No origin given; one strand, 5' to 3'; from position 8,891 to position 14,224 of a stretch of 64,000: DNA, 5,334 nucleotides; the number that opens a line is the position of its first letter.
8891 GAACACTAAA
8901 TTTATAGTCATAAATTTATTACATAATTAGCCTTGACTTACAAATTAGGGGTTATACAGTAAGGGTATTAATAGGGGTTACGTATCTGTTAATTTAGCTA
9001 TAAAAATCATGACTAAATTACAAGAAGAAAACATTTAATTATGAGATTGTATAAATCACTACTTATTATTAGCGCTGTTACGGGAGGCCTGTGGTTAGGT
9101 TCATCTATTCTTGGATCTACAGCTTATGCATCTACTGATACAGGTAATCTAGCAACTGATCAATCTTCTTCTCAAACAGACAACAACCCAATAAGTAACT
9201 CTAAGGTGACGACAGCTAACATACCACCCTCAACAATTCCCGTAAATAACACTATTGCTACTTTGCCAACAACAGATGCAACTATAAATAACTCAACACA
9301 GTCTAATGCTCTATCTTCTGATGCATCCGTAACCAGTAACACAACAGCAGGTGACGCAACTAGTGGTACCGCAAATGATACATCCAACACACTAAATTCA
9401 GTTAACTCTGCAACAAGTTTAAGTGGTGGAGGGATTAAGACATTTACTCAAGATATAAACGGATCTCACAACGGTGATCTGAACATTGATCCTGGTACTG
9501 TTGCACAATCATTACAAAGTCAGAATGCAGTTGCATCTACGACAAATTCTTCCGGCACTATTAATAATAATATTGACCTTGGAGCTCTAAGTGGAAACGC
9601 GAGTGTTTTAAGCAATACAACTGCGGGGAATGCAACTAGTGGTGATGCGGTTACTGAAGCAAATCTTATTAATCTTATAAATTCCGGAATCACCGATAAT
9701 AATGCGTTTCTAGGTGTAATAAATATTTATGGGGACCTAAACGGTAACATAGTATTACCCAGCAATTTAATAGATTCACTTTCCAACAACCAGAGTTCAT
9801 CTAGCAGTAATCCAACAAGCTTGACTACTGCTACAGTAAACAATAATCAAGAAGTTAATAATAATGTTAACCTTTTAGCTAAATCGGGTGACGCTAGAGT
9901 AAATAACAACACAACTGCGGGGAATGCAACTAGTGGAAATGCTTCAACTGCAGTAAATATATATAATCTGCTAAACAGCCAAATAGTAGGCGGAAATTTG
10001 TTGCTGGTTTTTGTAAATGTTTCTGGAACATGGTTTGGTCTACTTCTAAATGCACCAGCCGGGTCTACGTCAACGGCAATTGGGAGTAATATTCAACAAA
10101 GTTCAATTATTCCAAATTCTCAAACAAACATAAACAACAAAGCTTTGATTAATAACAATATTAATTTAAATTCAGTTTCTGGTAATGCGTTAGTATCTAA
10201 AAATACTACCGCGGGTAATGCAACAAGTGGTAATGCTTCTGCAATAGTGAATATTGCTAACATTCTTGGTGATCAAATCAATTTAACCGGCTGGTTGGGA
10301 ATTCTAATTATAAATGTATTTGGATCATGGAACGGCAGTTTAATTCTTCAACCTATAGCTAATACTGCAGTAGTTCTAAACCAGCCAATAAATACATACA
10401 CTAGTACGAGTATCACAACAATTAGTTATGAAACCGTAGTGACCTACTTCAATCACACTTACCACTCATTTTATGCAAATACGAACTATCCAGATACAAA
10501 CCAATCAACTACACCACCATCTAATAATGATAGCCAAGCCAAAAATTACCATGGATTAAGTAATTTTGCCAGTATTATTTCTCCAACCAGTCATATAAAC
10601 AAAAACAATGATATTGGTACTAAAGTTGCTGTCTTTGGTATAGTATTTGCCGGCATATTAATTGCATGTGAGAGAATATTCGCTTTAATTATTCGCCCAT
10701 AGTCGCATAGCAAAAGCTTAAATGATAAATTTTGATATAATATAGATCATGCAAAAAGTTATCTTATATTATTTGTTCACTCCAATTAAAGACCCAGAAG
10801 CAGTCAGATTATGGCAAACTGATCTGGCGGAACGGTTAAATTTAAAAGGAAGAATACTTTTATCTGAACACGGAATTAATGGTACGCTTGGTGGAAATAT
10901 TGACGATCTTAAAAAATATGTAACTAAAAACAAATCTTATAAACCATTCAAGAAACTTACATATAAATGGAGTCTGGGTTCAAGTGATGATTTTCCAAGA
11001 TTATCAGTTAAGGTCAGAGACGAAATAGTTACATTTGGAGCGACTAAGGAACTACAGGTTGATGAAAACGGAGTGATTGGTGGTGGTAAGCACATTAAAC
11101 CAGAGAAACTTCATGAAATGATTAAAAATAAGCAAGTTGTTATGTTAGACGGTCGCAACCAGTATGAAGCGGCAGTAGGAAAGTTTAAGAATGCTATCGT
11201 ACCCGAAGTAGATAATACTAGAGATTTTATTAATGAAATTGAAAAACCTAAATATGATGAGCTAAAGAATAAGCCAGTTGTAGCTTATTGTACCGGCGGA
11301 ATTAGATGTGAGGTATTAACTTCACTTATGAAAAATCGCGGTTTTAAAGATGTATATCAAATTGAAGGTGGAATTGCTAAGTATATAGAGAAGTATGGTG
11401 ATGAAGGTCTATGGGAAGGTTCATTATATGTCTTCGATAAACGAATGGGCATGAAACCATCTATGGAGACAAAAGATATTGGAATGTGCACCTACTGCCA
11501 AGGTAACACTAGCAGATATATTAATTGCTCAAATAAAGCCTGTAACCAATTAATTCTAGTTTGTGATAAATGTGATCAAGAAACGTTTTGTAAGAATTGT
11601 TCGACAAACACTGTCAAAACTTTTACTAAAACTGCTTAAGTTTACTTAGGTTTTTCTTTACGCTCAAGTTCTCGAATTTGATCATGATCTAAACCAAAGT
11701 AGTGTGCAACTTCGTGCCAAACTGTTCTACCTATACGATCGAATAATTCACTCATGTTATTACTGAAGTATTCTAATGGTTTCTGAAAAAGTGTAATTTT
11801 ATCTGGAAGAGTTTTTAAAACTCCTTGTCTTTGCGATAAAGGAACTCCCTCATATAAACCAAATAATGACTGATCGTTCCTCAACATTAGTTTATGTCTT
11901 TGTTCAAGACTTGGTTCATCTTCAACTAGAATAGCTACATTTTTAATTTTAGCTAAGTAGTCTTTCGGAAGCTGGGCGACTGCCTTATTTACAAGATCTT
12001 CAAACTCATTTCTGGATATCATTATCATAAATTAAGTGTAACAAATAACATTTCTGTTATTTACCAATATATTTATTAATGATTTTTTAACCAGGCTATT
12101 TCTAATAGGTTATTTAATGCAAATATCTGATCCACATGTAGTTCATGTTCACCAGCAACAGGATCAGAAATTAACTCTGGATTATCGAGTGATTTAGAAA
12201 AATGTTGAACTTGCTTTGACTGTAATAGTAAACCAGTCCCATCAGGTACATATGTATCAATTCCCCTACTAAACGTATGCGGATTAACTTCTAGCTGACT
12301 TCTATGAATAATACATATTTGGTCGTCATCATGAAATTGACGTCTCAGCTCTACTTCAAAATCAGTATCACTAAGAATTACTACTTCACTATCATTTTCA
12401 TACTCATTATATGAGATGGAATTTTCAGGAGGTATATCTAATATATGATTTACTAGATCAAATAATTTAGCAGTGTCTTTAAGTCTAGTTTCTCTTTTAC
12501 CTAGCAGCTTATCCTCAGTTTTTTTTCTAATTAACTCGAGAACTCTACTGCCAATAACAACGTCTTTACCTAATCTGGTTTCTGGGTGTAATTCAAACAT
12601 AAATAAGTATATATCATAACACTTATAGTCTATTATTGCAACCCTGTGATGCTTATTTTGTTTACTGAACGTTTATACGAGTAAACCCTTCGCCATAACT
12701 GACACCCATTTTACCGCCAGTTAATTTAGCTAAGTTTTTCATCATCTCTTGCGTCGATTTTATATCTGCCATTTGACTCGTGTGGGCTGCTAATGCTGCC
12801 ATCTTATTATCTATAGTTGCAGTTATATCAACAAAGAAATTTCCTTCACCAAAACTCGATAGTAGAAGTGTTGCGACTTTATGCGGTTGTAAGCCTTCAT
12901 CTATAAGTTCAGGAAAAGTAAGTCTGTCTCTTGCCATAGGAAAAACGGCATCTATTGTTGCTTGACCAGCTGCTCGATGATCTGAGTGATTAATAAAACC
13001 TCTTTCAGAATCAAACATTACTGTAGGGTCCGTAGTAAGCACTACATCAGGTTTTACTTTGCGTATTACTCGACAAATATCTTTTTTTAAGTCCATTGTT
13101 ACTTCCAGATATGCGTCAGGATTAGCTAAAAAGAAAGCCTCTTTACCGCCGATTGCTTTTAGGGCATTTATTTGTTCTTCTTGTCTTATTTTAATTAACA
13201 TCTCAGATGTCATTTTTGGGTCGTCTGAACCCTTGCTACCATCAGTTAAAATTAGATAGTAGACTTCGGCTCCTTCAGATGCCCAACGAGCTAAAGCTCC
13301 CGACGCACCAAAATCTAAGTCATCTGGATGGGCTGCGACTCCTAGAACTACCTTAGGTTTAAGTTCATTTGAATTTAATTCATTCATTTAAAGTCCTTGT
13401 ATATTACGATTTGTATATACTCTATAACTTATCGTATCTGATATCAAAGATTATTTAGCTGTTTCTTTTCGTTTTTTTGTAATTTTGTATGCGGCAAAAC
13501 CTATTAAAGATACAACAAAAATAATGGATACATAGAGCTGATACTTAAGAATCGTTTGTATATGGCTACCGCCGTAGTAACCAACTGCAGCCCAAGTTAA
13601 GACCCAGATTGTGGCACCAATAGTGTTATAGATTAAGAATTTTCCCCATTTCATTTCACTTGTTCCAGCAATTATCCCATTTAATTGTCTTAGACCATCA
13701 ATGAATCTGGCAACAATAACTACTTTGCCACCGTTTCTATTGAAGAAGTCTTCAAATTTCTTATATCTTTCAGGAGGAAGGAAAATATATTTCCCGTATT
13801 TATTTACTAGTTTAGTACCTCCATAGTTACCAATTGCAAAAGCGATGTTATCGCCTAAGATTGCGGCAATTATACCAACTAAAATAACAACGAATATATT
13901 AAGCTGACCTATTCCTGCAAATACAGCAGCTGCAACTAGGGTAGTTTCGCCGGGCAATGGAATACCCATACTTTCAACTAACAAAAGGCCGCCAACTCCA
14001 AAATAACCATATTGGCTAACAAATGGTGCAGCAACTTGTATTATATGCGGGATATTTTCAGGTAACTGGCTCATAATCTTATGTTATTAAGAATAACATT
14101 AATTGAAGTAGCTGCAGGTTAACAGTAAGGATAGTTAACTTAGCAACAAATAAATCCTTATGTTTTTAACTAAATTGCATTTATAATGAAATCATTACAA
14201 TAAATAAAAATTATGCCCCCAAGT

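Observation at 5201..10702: Cluster of four paralogous secreted Asn/Ser/Thr-rich repeat proteins built from a sequon-dense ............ module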

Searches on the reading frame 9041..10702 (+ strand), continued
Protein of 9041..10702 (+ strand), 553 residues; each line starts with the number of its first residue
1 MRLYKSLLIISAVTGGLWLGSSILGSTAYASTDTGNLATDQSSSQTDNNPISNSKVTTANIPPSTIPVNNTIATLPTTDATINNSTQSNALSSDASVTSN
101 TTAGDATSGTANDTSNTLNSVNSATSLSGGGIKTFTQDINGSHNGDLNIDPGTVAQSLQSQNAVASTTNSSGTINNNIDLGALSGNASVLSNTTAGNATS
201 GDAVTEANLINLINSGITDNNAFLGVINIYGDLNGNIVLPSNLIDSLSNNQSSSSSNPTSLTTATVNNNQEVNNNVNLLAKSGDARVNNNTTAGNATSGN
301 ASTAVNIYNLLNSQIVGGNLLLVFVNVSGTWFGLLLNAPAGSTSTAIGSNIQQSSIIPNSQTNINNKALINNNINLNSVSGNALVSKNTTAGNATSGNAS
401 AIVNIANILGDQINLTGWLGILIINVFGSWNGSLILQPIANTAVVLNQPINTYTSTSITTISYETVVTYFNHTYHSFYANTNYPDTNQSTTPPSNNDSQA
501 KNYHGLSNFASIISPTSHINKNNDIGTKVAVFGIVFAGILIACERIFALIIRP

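Call 58: search_protein_families(library=pfam, proteins=[L003:5471-6169:-, L015:7530-8681:-, L015:8678-9325:-, L051:2149-2721:+, L052:8238-9341:+], max_evalue=0.01)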
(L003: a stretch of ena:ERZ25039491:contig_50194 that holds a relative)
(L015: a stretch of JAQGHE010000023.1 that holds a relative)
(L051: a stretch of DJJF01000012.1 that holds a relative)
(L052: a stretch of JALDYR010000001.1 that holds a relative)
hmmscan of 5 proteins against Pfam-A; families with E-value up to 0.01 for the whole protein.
L003:5471-6169:- (232 aa): 4 families
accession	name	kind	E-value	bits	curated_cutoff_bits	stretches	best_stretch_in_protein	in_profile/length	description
PF13545.12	HTH_Crp_2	-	3.7e-13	49.7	27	1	154-230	2-70/70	Crp-like helix-turn-helix domain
PF00325.26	Crp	-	4e-08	33.3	21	1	185-211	6-32/32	Bacterial regulatory proteins, crp family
PF00027.35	cNMP_binding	-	0.0003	21.2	27.5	1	33-114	6-82/89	Cyclic nucleotide-binding domain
PF14528.11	LAGLIDADG_3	-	0.0089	16.7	22.5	0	144-179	25-59/82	LAGLIDADG-like domain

L015:7530-8681:- (383 aa): 2 families
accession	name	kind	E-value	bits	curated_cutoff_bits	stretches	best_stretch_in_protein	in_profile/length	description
PF00535.33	Glycos_transf_2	-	2e-05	25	23.3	1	66-214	9-150/168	Glycosyl transferase family 2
PF13641.12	Glyco_tranf_2_3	-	0.00029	21.4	27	1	63-175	10-123/230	Glycosyltransferase like family 2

L015:8678-9325:- (215 aa): 1 family
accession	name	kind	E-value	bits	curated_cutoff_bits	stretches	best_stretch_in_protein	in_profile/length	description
PF04203.18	Sortase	-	6.7e-13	48.9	26.6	1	85-196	1-108/125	Sortase domain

L051:2149-2721:+ (190 aa): 0 families

L052:8238-9341:+ (367 aa): 4 families
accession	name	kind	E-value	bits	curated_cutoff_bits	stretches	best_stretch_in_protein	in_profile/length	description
PF01556.23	DnaJ_C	-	4.4e-43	147.4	26.6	1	128-344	1-152/152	DnaJ C terminal domain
PF00226.36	DnaJ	-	2.7e-25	88.7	27.8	1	5-64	1-63/63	DnaJ domain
PF00684.25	DnaJ_CXXCXGXG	-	4.4e-15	56.1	32.7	1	155-219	1-65/65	DnaJ central domain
PF15777.11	Anti-TRAP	-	0.00079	19.8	32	0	150-179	8-40/59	Tryptophan RNA-binding attenuator protein inhibitory protein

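Call 60: search_protein_families(library=ncbifam, proteins=[L051:2149-2721:+, L015:9288-9950:-, L079:1816-2409:+, L035:337-1200:+, L010:1438-2124:+, L032:9283-9873:-, L003:7263-7883:+, L003:6593-7126:+], max_evalue=1)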
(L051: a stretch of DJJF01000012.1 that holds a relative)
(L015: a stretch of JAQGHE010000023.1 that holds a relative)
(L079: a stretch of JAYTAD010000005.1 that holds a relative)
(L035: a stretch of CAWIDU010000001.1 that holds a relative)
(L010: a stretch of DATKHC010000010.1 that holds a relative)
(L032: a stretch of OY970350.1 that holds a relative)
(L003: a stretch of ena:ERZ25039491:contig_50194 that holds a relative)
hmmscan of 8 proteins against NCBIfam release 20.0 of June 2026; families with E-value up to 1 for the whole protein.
L051:2149-2721:+ (190 aa): 1 family
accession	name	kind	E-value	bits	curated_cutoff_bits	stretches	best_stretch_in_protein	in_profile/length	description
TIGR01745.1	asd_gamma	equivalog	0.053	12.5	402.9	1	64-111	100-147/366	aspartate-semialdehyde dehydrogenase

L015:9288-9950:- (220 aa): 1 family
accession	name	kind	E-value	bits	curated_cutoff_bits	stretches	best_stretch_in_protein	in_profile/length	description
TIGR01774.1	PFL2-3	subfamily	0.064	11.5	678.2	1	75-118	308-351/786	formate C-acetyltransferase/glycerol dehydratase family glycyl radical enzyme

L079:1816-2409:+ (197 aa): 1 family
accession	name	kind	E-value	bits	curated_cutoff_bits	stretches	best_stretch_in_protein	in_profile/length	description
NF011260.0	PRK14666.1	equivalog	0.32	9.7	649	1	78-166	321-409/698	excinuclease ABC subunit C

L035:337-1200:+ (287 aa): 5 families
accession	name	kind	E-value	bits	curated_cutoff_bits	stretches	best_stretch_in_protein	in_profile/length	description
TIGR02228.1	sigpep_I_arch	equivalog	9.1e-26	90.6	51.85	1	12-159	9-156/158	signal peptidase I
NF046067.1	SigPepSipWBacil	equivalog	1.3e-22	80.3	190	1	11-168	16-172/189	signal peptidase I SipW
TIGR02227.1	sigpep_I_bact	equivalog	1.5e-09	37.9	47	1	21-86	8-75/162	signal peptidase I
TIGR02754.1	sod_Ni_protease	equivalog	0.054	14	63.25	1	39-88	4-55/90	nickel-type superoxide dismutase maturation protease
NF041491.1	membrane_YniD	equivalog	0.93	9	40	0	18-30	18-30/34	small membrane protein YniD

L010:1438-2124:+ (228 aa): 0 families

L032:9283-9873:- (196 aa): 3 families
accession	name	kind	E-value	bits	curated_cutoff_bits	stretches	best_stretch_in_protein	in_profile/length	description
TIGR01167.1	LPXTG_anchor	domain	0.0059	17.2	15.9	1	157-183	1-27/34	LPXTG cell wall anchor domain-containing protein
NF040553.1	SGO_0316_fam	subfamily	0.04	11.5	1400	1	12-109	7-96/1486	SGO_0316/SGO_0317 family LPXTG-anchored serine peptidase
NF033647.1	adhesin_LEA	equivalog_domain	0.064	12.1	200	1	11-148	12-139/656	LEA family epithelial adhesin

L003:7263-7883:+ (206 aa): 0 families

L003:6593-7126:+ (177 aa): 7 families
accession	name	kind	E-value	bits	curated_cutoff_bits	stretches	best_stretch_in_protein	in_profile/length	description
NF042931.1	SAG1386_EF1546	equivalog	3.8e-05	23.8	80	1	41-133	24-117/158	SAG1386/EF1546 family surface-associated protein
NF041422.1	VirB10_subf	subfamily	0.013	15.1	400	1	41-169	52-178/404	VirB10/TraB/TrbI family type IV secretion system protein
NF002352.0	PRK01318.1-3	equivalog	0.03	13.4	447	1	45-148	6-108/562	membrane protein insertase YidC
NF047760.1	LIC10042_TonB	equivalog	0.094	12.8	100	1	41-113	5-77/156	LIC_10042 family TonB-like protein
NF045998.1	cleave_ABC_plasm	equivalog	0.13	10.5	500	1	20-77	168-225/673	Mbov_0121 family peptidase domain-containing ABC transporter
TIGR01651.1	CobT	equivalog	0.21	10.2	759.05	1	58-134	195-270/600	cobaltochelatase subunit CobT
TIGR03931.1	T7SS_Rv3446c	hypoth_equivalog_domain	0.59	10.4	47.6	1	47-133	4-74/194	type VII secretion-associated protein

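Call 61: search_protein_families(library=pfam, proteins=[L051:2149-2721:+, L015:9288-9950:-, L079:1816-2409:+, L035:337-1200:+, L010:1438-2124:+, L032:9283-9873:-], max_evalue=1)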
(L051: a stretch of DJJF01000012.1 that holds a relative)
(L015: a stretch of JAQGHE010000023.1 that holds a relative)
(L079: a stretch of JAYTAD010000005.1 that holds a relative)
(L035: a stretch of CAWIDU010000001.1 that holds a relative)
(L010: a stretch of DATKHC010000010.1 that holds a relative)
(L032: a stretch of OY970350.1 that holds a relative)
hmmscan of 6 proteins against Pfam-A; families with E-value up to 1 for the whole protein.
L051:2149-2721:+ (190 aa): 0 families

L015:9288-9950:- (220 aa): 1 family
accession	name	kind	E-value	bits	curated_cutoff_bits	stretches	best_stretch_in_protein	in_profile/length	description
PF05642.16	Sporozoite_P67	-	0.26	9.8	28.9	1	72-176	124-230/727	Sporozoite P67 surface antigen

L079:1816-2409:+ (197 aa): 0 families

L035:337-1200:+ (287 aa): 2 families
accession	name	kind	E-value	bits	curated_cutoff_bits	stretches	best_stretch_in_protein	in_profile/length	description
PF10502.14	Peptidase_S26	-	0.00028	21.3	22.9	1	18-86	8-78/168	Signal peptidase, peptidase S26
PF10959.13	DUF2761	-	0.06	13.8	25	1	70-117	5-53/94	Protein of unknown function (DUF2761)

L010:1438-2124:+ (228 aa): 0 families

L032:9283-9873:- (196 aa): 1 family
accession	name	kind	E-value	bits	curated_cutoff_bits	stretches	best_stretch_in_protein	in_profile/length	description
PF00746.26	Gram_pos_anchor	-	0.016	15.6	20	1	156-192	7-38/43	LPXTG cell wall anchor motif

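Call 84: fold_search(model_id=the predicted structure, library=viral)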
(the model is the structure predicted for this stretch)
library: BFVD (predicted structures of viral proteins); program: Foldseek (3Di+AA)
matches with E <= 10: 20; with E <= 0.001: 0
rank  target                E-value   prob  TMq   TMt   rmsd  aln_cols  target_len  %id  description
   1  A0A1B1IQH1            1.2e-01  0.02  0.05  0.06  26.9       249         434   10  (no name in the UniProt tables at hand)
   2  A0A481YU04            1.4e-01  0.10  0.06  0.12  44.0       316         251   11  Lipid membrane protein [Marseillevirus LCMAC102]
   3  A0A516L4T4            8.5e-01  0.02  0.06  0.08  27.2       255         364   10  (no name in the UniProt tables at hand)
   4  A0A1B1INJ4            1.1e+00  0.01  0.04  0.06  25.9       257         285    8  (no name in the UniProt tables at hand)
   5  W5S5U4                1.3e+00  0.08  0.09  0.17  23.9       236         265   14  Lipid membrane protein [Pithovirus sibericum]
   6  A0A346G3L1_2          1.4e+00  0.01  0.09  0.07  26.4       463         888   14  (no name in the UniProt tables at hand)
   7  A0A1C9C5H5            1.4e+00  0.01  0.05  0.03  35.7       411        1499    9  Uncharacterized protein [Heterosigma akashiwo virus 01]
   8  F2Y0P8                1.4e+00  0.00  0.04  0.06  32.3       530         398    9  (no name in the UniProt tables at hand)
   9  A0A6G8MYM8            2.2e+00  0.01  0.06  0.12  28.3       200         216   10  Transmembrane domain-containing protein [Cedratvirus kamchatka]
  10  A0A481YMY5            2.7e+00  0.01  0.05  0.10  32.9       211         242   11  Lipid membrane protein [Pithovirus LCDPAC01]
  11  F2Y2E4                4.0e+00  0.00  0.05  0.05  34.8       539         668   12  (no name in the UniProt tables at hand)
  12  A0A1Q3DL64            4.2e+00  0.00  0.05  0.10  23.5       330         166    5  Uncharacterized protein [Chionoecetes opilio bacilliform virus]
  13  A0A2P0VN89            5.8e+00  0.00  0.06  0.09  29.1       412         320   11  Uncharacterized protein [Tetraselmis virus 1]
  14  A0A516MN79            6.7e+00  0.00  0.05  0.04  29.6       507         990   12  (no name in the UniProt tables at hand)
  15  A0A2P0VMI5            6.7e+00  0.00  0.06  0.05  30.2       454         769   11  Uncharacterized protein [Tetraselmis virus 1]
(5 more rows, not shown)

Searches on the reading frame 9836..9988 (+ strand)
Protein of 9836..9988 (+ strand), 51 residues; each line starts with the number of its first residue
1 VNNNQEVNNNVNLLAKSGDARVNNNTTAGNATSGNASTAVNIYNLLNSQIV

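Call 55: search_protein_representatives(alignment_id=A5)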
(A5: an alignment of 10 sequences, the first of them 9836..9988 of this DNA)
Query: 10 sequences, 51 profile positions. Proteins with E-value up to 0.001 (for the whole library): 691; up to 1e-10: 429; up to 1e-30: 176. The best 150 are listed.
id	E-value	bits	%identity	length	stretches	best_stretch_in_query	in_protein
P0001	1.0e-65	233.3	-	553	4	2-50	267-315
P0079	6.3e-54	195.5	-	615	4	2-49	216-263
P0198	8.8e-54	195.0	-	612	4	1-51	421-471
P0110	3.6e-51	186.6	-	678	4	2-49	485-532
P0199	2.3e-50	184.1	-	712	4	4-50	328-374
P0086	1.8e-48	178.0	-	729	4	5-50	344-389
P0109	1.8e-47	174.8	-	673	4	2-49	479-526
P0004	2.0e-47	174.7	-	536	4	2-51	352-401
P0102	2.6e-47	174.3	-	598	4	2-48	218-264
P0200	2.7e-47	174.3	-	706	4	2-49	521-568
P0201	5.0e-47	173.4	-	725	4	4-49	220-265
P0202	1.9e-46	171.6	-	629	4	3-48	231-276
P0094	9.4e-46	169.3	-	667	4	2-49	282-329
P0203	1.2e-45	169.0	-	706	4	2-50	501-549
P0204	3.2e-45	167.6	-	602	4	2-50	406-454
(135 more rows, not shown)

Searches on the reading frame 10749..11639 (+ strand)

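Call 14: search_protein_families(library=pfam, proteins=[window:10749-11639:+], max_evalue=0.001)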
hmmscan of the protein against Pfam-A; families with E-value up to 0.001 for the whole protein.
window:10749-11639:+ (296 aa): 3 families
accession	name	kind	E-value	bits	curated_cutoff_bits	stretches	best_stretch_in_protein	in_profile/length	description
PF17773.7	UPF0176_N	-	5.2e-21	75.3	26.2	1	3-93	2-92/92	UPF0176 acylphosphatase like domain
PF12368.13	Rhodanese_C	-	7.7e-17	61.8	26.9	1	223-284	1-65/66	Rhodanase C-terminal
PF00581.25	Rhodanese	-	5.4e-11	43.3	22.2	1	118-214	2-101/102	Rhodanese-like domain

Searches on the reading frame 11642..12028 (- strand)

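Call 14: search_protein_families(library=pfam, proteins=[window:11642-12028:-], max_evalue=0.001)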
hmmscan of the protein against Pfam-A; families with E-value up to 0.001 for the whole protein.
window:11642-12028:- (128 aa): 1 family
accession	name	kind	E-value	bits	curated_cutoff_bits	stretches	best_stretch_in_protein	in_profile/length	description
PF06262.17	Zincin_1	-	2.2e-24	85.7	22.4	1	29-121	2-95/97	Zincin-like metallopeptidase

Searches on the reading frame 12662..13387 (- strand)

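Call 14: search_protein_families(library=pfam, proteins=[window:12662-13387:-], max_evalue=0.001)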
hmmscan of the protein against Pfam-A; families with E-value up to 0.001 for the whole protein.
window:12662-13387:- (241 aa): 1 family
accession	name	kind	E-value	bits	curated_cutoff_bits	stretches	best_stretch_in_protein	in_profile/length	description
PF02585.22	PIG-L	-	1.1e-27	97.6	28.2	1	17-147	3-128/129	GlcNAc-PI de-N-acetylase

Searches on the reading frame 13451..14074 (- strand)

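Call 50: search_protein_families(library=pfam, proteins=[window:13451-14074:-], max_evalue=0.0001)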
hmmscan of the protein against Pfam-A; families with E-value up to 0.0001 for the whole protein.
window:13451-14074:- (207 aa): 1 family
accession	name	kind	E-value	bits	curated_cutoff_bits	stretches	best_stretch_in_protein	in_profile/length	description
PF09335.16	VTT_dom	-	1.2e-20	74.7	33.9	1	40-166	1-122/123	VTT domain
